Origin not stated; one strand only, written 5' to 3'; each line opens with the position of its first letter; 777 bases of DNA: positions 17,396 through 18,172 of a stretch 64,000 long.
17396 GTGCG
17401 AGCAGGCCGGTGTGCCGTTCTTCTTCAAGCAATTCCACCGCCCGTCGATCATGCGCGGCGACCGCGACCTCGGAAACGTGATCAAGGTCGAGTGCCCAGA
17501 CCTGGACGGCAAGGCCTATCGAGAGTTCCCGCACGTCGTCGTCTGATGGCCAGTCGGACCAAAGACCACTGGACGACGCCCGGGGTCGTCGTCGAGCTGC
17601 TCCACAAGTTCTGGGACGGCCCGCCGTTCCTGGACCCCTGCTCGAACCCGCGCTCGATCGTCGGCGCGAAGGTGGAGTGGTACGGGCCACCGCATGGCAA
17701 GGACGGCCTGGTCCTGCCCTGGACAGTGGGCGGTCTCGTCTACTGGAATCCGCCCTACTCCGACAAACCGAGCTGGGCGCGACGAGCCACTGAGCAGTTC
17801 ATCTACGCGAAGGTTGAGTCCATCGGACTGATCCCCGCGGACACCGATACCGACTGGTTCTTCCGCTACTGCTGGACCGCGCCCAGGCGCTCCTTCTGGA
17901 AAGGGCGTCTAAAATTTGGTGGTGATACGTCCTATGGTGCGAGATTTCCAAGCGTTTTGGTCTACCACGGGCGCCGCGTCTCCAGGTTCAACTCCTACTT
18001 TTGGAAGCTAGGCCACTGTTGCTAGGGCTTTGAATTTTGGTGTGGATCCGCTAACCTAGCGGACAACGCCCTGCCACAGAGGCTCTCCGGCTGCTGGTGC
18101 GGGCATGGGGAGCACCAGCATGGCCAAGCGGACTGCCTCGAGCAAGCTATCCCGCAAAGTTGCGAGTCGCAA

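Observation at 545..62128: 39 copies of a 13-bp dyad (TTGCGA-S-TCGCAA family) spread through the element, many fused to gene starts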

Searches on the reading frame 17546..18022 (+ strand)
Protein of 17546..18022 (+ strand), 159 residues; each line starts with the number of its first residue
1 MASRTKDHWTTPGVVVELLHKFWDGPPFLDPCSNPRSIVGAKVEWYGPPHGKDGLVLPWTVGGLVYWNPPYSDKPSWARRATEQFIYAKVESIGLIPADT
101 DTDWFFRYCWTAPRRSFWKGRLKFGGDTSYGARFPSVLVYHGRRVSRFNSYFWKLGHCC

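Call 101: search_protein_families(library=pfam, proteins=[window:17546-18022:+], max_evalue=0.1)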
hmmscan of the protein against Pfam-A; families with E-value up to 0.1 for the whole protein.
window:17546-18022:+ (159 aa): 1 family
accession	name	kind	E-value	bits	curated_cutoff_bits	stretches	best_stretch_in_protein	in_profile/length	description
PF05869.16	Dam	-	7e-13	49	28.1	1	4-124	7-123/169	DNA N-6-adenine-methyltransferase (Dam)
